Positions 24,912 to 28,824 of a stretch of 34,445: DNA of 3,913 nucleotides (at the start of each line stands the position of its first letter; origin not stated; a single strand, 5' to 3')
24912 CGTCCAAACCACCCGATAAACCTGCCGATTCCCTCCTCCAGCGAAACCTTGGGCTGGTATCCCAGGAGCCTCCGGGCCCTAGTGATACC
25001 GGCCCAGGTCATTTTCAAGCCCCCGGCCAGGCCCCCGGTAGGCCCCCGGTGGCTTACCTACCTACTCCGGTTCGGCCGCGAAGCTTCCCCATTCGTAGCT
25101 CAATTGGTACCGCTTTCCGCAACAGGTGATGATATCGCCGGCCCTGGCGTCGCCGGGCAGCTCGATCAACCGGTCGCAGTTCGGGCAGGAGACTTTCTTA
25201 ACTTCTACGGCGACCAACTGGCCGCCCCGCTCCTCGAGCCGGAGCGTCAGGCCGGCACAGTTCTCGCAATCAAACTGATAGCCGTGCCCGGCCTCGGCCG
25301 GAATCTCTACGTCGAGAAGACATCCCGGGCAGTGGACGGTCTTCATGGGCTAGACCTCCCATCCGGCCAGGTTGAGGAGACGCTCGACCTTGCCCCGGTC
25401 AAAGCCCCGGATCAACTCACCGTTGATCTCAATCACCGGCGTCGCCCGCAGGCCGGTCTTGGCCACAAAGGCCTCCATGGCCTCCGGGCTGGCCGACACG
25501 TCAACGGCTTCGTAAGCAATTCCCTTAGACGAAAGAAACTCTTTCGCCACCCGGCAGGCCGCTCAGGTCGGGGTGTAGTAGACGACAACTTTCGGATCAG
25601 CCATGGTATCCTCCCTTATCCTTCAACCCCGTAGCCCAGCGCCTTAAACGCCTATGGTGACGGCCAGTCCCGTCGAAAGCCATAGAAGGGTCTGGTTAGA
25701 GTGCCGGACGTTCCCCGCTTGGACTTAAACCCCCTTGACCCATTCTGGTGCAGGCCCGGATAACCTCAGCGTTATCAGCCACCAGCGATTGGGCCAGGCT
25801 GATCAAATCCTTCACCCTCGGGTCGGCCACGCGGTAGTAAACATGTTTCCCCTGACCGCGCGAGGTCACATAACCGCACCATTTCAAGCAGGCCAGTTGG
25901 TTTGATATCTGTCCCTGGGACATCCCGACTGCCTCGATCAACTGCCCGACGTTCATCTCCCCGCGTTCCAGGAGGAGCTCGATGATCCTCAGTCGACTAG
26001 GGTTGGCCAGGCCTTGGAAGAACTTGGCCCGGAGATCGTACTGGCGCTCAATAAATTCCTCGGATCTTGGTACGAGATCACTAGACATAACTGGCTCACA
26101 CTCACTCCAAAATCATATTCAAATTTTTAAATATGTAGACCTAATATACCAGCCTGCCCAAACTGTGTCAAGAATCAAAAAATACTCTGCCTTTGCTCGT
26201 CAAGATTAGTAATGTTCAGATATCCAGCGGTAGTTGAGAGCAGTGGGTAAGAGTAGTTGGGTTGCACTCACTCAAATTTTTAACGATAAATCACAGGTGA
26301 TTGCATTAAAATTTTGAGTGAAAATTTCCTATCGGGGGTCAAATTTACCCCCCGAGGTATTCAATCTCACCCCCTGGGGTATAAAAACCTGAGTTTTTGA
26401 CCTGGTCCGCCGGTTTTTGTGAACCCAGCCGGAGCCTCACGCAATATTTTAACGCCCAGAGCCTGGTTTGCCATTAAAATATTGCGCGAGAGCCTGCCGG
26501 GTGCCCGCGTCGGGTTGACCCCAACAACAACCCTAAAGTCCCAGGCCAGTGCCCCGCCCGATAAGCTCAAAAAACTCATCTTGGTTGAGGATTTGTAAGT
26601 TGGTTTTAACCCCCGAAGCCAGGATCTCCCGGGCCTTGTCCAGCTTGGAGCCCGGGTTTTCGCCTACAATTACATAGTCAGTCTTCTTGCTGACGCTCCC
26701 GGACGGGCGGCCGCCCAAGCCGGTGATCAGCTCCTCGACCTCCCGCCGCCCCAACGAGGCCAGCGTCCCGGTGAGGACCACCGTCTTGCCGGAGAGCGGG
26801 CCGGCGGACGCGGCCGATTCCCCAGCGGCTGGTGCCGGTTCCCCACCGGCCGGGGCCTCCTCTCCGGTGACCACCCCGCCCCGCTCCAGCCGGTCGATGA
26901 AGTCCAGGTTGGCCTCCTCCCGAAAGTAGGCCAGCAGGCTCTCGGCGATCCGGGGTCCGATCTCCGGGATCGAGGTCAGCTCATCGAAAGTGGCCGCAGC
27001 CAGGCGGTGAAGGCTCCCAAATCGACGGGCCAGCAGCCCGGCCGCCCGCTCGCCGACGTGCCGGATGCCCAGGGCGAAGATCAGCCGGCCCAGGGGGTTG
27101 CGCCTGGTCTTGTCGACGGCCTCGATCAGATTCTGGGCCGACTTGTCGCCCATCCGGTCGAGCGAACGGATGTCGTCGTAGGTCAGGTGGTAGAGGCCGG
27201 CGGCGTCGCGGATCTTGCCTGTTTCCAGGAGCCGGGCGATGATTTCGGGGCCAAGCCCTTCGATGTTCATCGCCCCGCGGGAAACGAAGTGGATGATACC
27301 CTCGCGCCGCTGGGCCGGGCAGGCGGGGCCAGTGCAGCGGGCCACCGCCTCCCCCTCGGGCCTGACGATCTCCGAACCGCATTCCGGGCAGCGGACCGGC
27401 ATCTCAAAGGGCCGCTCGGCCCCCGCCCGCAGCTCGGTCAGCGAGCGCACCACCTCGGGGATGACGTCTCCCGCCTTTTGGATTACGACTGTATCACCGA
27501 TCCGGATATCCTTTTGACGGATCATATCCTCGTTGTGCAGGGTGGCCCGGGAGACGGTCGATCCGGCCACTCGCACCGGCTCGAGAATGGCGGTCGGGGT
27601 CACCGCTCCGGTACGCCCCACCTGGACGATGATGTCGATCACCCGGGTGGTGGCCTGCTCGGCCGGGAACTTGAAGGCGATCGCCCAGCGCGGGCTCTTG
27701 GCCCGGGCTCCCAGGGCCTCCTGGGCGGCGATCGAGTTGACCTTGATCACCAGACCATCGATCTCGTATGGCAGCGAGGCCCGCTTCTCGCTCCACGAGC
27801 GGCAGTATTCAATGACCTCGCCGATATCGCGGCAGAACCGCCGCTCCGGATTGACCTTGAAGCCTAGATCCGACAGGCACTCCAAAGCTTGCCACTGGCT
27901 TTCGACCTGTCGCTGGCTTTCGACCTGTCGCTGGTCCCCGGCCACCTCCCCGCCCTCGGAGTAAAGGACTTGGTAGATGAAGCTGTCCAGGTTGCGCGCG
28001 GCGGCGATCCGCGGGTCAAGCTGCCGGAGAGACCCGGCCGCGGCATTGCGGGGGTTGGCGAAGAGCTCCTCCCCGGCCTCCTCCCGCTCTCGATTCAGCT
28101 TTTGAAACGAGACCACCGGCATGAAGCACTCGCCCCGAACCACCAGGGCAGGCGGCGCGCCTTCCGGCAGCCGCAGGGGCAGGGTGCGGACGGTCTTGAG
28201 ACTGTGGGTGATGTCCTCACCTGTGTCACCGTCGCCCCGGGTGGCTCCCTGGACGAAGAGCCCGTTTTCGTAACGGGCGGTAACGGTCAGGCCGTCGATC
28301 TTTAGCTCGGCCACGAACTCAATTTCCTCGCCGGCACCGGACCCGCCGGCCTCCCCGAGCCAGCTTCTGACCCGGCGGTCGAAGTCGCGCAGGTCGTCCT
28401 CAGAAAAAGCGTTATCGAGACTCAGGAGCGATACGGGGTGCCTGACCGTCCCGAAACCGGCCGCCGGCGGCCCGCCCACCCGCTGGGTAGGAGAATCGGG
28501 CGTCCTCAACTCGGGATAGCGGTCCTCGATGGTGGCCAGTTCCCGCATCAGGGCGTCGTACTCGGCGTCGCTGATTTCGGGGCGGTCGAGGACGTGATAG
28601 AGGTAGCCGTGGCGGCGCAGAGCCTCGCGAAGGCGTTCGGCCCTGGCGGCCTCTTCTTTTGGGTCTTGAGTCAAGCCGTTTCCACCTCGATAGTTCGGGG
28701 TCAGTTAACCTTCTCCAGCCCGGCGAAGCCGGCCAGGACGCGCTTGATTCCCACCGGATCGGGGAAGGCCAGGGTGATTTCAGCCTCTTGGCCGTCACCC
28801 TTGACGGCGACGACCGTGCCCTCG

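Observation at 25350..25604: Glutaredoxin-like gene split by a TGA exactly at the first redox cysteine: selenocysteine candidate with a downstream hairpin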

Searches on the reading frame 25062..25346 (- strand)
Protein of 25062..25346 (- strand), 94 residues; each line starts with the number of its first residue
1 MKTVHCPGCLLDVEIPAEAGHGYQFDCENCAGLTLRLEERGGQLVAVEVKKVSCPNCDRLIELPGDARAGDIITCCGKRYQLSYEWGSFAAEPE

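Call 7: search_protein_families(library=pfam, proteins=[window:25062-25346:-], max_evalue=0.01)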
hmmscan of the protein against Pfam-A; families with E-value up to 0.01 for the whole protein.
window:25062-25346:- (94 aa): 4 families
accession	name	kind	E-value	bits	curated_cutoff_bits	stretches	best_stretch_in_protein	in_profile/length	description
PF21344.3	Zn_ribbon_LysW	-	0.0001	22.3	27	1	52-77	1-28/46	Alpha-aminoadipate carrier protein LysW-like, globular domain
PF24441.1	DUF7560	-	0.0017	18.4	27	0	52-68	6-22/44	Family of unknown function (DUF7560)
PF08209.17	Sgf11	-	0.0038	17.2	26.4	0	50-61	3-14/33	Sgf11 (transcriptional regulation protein)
PF24442.1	DUF7561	-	0.006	16.9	27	0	1-43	1-43/65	Family of unknown function (DUF7561)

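Call 8: search_protein_families(library=ncbifam, proteins=[window:25062-25346:-], max_evalue=0.01)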
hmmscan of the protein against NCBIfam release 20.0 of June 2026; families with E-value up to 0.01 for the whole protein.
window:25062-25346:- (94 aa): 1 family
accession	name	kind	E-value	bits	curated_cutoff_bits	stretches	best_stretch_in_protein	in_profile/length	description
NF041070.1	carrier_LysW_Arch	domain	4.2e-14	52.3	75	2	51-84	2-37/57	alpha-aminoadipate/glutamate carrier protein LysW/ArgW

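Call 66: search_protein_families(library=ncbifam, proteins=[window:25065-25346:-], max_evalue=10)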
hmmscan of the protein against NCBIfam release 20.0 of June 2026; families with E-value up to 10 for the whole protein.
seq(94 aa): 4 families
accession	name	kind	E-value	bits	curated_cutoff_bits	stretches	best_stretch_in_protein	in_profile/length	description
NF041070.1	carrier_LysW_Arch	domain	4.2e-14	52.3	75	2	51-84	2-37/57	alpha-aminoadipate/glutamate carrier protein LysW/ArgW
NF001638.0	PRK00418.1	equivalog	0.044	13.6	83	1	48-92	4-44/65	DNA gyrase inhibitor YacG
NF011683.0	PRK15103.1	equivalog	0.1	11.6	562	1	50-88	9-46/421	membrane integrity-associated transporter subunit PqiA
NF041913.1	HVO_2142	equivalog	0.18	11.7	90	1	48-70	8-30/48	HVO_2142 family zinc finger protein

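Call 75: search_protein_representatives(protein=window:25065-25346:-)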
Query: 94 residues. Proteins with E-value up to 0.001 (for the whole library): 77; up to 1e-10: 29; up to 1e-30: 1. The best 77 are listed.
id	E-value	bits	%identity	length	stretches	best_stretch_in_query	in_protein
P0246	7.1e-36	138.9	68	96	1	1-93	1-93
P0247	1.0e-22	96.6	64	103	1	22-93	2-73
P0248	9.7e-22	93.5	47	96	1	1-92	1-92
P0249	2.5e-21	92.2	49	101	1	3-94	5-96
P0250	5.7e-20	87.8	47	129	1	4-92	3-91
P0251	9.1e-20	87.2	41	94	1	5-91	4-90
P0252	1.4e-19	86.6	63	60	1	35-93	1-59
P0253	2.4e-19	85.8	42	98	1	3-92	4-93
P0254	5.0e-19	84.8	42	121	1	2-93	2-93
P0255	1.0e-18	83.8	44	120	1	2-92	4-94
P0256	7.4e-18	81.0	45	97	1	2-92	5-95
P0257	7.2e-17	77.9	52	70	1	26-92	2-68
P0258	2.8e-16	76.0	44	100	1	4-92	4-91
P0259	3.9e-16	75.5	47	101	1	20-92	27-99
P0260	9.1e-16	74.3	45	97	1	1-92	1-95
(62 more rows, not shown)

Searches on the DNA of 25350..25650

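Call 63: search_rna_families(source=window, start=25350, end=25650, threshold=evalue, max_evalue=10)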
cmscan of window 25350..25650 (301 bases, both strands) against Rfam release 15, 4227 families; matches with E-value up to 10: 4.
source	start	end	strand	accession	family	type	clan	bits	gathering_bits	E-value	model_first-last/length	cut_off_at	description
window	25414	25483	+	RF01972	H19_1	Gene; lncRNA;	-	23.3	50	0.76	1-71/71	no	H19 conserved region 1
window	25459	25496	+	RF00453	Cardiovirus_CRE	Cis-reg;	-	14.3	37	8.8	1-33/33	no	Cardiovirus cis-acting replication element (CRE)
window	25350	25499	-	RF01857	Archaea_SRP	Gene;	CL00003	11.9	96.5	1.1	1-155/317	3'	Archaeal signal recognition particle RNA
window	25595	25643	-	RF01136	sR28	Gene; snRNA; snoRNA; CD-box;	-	9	39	6.1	1-55/55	no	Small nucleolar RNA sR28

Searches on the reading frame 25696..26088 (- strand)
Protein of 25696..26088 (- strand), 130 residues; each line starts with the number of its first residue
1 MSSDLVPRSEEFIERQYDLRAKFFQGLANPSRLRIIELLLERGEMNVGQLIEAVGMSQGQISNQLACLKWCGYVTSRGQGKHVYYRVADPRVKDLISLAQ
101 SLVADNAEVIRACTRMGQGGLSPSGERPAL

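Call 7: search_protein_families(library=pfam, proteins=[window:25696-26088:-], max_evalue=0.01)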
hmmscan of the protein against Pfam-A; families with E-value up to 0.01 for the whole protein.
window:25696-26088:- (130 aa): 12 families
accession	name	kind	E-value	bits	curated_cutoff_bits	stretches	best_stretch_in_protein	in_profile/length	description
PF01022.26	HTH_5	-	8.8e-14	51.6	22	1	29-76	1-47/47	Bacterial regulatory protein, arsR family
PF12840.13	HTH_20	-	9.3e-06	26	27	1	27-65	1-39/51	Helix-turn-helix domain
PF01978.25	TrmB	-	8.1e-05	22.8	25.6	1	38-90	16-67/68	Sugar-specific transcriptional regulator TrmB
PF13601.12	HTH_34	-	0.00025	21.6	27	1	32-76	2-46/80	Winged helix DNA-binding domain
PF13412.12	HTH_24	-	0.00033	20.6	21.9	1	30-65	3-38/48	Winged helix-turn-helix DNA-binding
PF12802.13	MarR_2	-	0.00038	21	27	1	29-78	4-54/61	MarR family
PF19187.6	HTH_PafC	-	0.00046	20.4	32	1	33-89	7-62/115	PafC helix-turn-helix domain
PF09339.16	HTH_IclR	-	0.00053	20.1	22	1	33-76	6-50/52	IclR helix-turn-helix domain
PF25212.1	HVO_A0114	-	0.0011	19.2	27.6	1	27-82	19-74/84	HVO_A0114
PF01047.28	MarR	-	0.0026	18.1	24.6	0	29-70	2-43/59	MarR family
PF07848.18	PaaX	-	0.0048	17.5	24.8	0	43-89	19-68/70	PaaX-like protein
PF24741.1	AlkZ-rel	-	0.0048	16.8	26.5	1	2-78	74-154/221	AlkZ related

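Call 8: search_protein_families(library=ncbifam, proteins=[window:25696-26088:-], max_evalue=0.01)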
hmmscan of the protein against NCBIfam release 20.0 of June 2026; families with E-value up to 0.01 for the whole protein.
window:25696-26088:- (130 aa): 11 families
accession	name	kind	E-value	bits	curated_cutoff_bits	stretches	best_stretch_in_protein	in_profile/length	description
NF033788.1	HTH_metalloreg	subfamily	4e-25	87.4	55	1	21-96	2-77/77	metalloregulator ArsR/SmtB family transcription factor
NF047906.1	CdPbTransRegCmtR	equivalog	4.7e-14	52.2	150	1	15-97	6-87/104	Cd(II)/Pb(II)-sensing metalloregulatory transcriptional regulator CmtR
NF007528.0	PRK10141.1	subfamily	2.4e-12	46.8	97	1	22-90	8-75/117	metalloregulator ArsR/SmtB family transcription factor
NF040642.1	sulf_sens_BigR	equivalog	1.9e-11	43.9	155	1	21-97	11-86/95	sulfite-sensing transcriptional repressor BigR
NF045707.1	Dbac_1936_reg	equivalog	2.9e-11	43.3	115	1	17-104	4-90/99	ArsR/SmtB-type metalloregulator TsoR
NF033789.1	repress_SdpR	subfamily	1.1e-10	41.3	100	1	24-98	2-75/79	autorepressor SdpR family transcription factor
NF041413.1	ArsR_Rv2640c_fam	equivalog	3e-10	40.5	155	1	24-96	36-110/118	Rv2640c family ArsR-like transcriptional regulator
NF052532.1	TransRegPagRBaca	equivalog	5e-08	32.9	170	1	21-100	18-96/99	transcriptional repressor PagR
TIGR01884.1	cas_HTH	subfamily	2e-05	24.1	60.2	1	30-84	142-197/202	CRISPR-associated CARF protein Csa3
NF053755.1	MsvR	equivalog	0.0038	16.9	220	1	26-78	9-60/236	transcriptional factor MsvR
NF007297.0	PRK09775.1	equivalog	0.0087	14.8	401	1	35-91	6-60/446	type II toxin-antitoxin system HipA family toxin YjjJ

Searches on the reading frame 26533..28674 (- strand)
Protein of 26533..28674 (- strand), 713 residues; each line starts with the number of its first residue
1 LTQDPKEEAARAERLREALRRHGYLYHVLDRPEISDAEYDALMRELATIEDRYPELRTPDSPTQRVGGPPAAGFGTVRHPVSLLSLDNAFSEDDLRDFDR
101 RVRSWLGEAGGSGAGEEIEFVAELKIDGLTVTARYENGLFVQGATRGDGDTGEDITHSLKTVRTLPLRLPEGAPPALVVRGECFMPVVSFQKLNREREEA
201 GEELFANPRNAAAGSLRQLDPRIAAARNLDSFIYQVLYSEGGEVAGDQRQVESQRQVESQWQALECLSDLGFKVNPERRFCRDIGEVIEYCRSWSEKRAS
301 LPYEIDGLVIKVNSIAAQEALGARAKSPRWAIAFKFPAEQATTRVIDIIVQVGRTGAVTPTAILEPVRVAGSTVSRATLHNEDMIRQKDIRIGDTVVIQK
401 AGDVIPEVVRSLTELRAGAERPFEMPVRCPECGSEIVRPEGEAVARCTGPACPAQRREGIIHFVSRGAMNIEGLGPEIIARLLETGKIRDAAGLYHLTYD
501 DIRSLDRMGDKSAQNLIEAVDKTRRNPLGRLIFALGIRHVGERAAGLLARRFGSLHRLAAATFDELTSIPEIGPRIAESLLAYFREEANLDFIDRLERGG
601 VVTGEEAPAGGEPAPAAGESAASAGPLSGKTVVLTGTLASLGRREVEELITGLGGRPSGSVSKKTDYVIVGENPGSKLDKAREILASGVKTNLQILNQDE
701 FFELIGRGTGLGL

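Call 27: search_protein_families(library=pfam, proteins=[window:26533-28674:-], max_evalue=0.00001)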
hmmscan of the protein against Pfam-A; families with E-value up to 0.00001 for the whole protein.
window:26533-28674:- (713 aa): 7 families
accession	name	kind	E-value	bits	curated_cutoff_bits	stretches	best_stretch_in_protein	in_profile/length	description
PF01653.23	DNA_ligase_aden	-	2.8e-89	299.4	27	1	72-339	2-253/253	NAD-dependent DNA ligase adenylation domain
PF03120.22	DNA_ligase_OB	-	1.7e-34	117.9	32.9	1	342-418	1-77/79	NAD-dependent DNA ligase OB-fold domain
PF12826.13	HHH_2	-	1.5e-23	83.2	27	1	530-593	1-64/64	Helix-hairpin-helix motif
PF14520.12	HHH_5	-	8.6e-13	49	27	0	470-520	6-55/57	Helix-hairpin-helix domain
PF03119.21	DNA_ligase_ZBD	-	1.8e-11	44.2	25.8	1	428-454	1-27/27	NAD-dependent DNA ligase C4 zinc finger domain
PF00533.33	BRCT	-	3.1e-10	40.6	21.3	1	625-703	4-76/78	BRCA1 C Terminus (BRCT) domain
PF22745.1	Nlig-Ia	-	4e-10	40.6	27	1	10-56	4-50/92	DNA ligase-like, N-terminal NAD+-binding domain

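Call 60: find_homologous_proteins(query=window:26533-28674:-, max_evalue=1e-50)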
Query window:26533-28674:- (713 aa): 8000 proteins with E <= 1e-50 among 8000 candidates; the best 120 are listed.
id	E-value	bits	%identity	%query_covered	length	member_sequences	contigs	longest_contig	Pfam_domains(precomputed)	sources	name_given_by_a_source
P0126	0.0e+0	1113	74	97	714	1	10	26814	PF12826.14,PF03120.23,PF14520.13,PF01653.24,PF00533.34,PF03119.22,PF22745.3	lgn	-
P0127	7.7e-263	892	63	98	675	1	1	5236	PF12826.14,PF03120.23,PF14520.13,PF01653.24,PF00533.34,PF03119.22,PF00633.30,PF22745.3,PF12738.14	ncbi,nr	ncbi:MAG: NAD-dependent DNA ligase LigA [Actinobacteria bacterium]|nr:NAD-dependent DNA ligase LigA 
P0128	1.1e-262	891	61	98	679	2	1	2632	PF12826.14,PF03120.23,PF14520.13,PF01653.24,PF00533.34,PF03119.22,PF22745.3,PF12738.14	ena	-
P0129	2.5e-262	890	63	98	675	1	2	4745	PF12826.14,PF03120.23,PF14520.13,PF01653.24,PF00533.34,PF03119.22,PF22745.3,PF12738.14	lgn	-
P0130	5.6e-258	876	60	98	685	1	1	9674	PF12826.14,PF03120.23,PF14520.13,PF01653.24,PF00533.34,PF03119.22,PF00633.30,PF22745.3,PF12738.14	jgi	-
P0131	9.9e-258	875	60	98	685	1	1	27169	PF12826.14,PF03120.23,PF14520.13,PF01653.24,PF00533.34,PF03119.22,PF00633.30,PF22745.3,PF12738.14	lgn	-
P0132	2.3e-257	874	60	98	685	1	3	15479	PF12826.14,PF03120.23,PF14520.13,PF01653.24,PF00533.34,PF03119.22,PF00633.30,PF22745.3,PF12738.14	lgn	-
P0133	8.5e-257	872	59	98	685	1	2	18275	PF12826.14,PF03120.23,PF14520.13,PF01653.24,PF00533.34,PF03119.22,PF00633.30,PF22745.3,PF12738.14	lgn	-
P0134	9.4e-257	872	60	98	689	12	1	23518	PF12826.14,PF03120.23,PF14520.13,PF01653.24,PF00533.34,PF03119.22,PF00633.30,PF22745.3,PF12738.14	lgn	-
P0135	8.0e-254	862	59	98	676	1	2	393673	PF12826.14,PF03120.23,PF14520.13,PF01653.24,PF00533.34,PF03119.22,PF00633.30,PF22745.3,PF12738.14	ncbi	ncbi:MAG: NAD-dependent DNA ligase LigA [Bacillota bacterium]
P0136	1.4e-253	861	60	98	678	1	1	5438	PF12826.14,PF03120.23,PF14520.13,PF01653.24,PF00533.34,PF03119.22,PF00633.30,PF22745.3,PF12738.14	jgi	-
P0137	1.6e-253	861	59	98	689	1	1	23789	PF12826.14,PF03120.23,PF14520.13,PF01653.24,PF00533.34,PF03119.22,PF00633.30,PF22745.3,PF12738.14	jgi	jgi:DNA ligase (NAD+)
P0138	4.2e-252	857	58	98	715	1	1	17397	PF12826.14,PF03120.23,PF14520.13,PF01653.24,PF00533.34,PF03119.22,PF00633.30,PF22745.3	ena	-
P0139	6.2e-252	856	60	99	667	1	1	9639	PF12826.14,PF03120.23,PF14520.13,PF01653.24,PF00533.34,PF03119.22,PF00633.30,PF22745.3,PF12738.14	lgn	-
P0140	7.1e-252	856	61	99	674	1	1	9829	PF12826.14,PF03120.23,PF14520.13,PF01653.24,PF00533.34,PF03119.22,PF00633.30,PF22745.3,PF12738.14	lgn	-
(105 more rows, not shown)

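Call 69: find_encoding_contigs(protein=P0126, flank=10000, max_places=4)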
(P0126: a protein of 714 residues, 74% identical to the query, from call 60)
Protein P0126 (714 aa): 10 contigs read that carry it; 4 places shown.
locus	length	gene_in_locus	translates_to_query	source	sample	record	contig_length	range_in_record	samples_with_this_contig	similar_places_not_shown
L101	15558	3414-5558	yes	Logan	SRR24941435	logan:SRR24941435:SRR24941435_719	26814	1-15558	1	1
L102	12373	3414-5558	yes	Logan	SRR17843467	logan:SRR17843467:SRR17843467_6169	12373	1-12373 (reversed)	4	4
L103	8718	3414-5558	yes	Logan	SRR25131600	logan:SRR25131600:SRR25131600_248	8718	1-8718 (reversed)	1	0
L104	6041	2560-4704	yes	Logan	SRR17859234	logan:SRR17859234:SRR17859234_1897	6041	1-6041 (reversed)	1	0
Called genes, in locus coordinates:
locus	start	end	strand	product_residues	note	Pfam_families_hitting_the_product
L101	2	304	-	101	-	?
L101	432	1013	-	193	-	PF02834:LigT_PEase, PF13563:2_5_RNA_ligase2, PF02834:LigT_PEase (weak)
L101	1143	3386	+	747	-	PF00580:UvrD-helicase, PF04851:ResIII (faint), PF13245:AAA_19, PF13604:AAA_30 (faint), PF01443:Viral_helicase1 (faint), PF13361:UvrD_C, PF13538:UvrD_C_2, PF21196:PcrA_UvrD_tudor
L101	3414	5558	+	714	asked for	PF22745:Nlig-Ia, PF01653:DNA_ligase_aden, PF03120:OB_DNA_ligase, PF03119:DNA_ligase_ZBD, PF12826:HHH_2, PF14520:HHH_5 (weak), PF00533:BRCT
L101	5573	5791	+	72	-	-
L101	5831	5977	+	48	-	-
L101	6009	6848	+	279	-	PF13442:Cytochrome_CBB3, PF00034:Cytochrom_C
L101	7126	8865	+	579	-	PF00496:SBP_bac_5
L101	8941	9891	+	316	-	PF19300:BPD_transp_1_N, PF00528:BPD_transp_1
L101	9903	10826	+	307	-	PF12911:OppC_N, PF00528:BPD_transp_1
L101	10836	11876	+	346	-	PF00005:ABC_tran, PF02463:SMC_N (faint), PF13304:AAA_21 (weak), PF08352:oligo_HPY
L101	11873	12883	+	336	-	PF00005:ABC_tran, PF08352:oligo_HPY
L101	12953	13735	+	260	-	PF03746:LamB_YcsF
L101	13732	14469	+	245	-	PF02682:CT_C_D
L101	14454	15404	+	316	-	PF02626:CT_A_B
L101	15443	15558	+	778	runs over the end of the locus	PF00672:HAMP (weak), PF00015:MCPsignal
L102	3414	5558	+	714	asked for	PF22745:Nlig-Ia, PF01653:DNA_ligase_aden, PF03120:OB_DNA_ligase, PF03119:DNA_ligase_ZBD, PF12826:HHH_2, PF14520:HHH_5 (weak), PF00533:BRCT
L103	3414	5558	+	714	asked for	PF22745:Nlig-Ia, PF01653:DNA_ligase_aden, PF03120:OB_DNA_ligase, PF03119:DNA_ligase_ZBD, PF12826:HHH_2, PF14520:HHH_5 (weak), PF00533:BRCT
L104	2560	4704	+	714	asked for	PF22745:Nlig-Ia, PF01653:DNA_ligase_aden, PF03120:OB_DNA_ligase, PF03119:DNA_ligase_ZBD, PF12826:HHH_2, PF14520:HHH_5 (weak), PF00533:BRCT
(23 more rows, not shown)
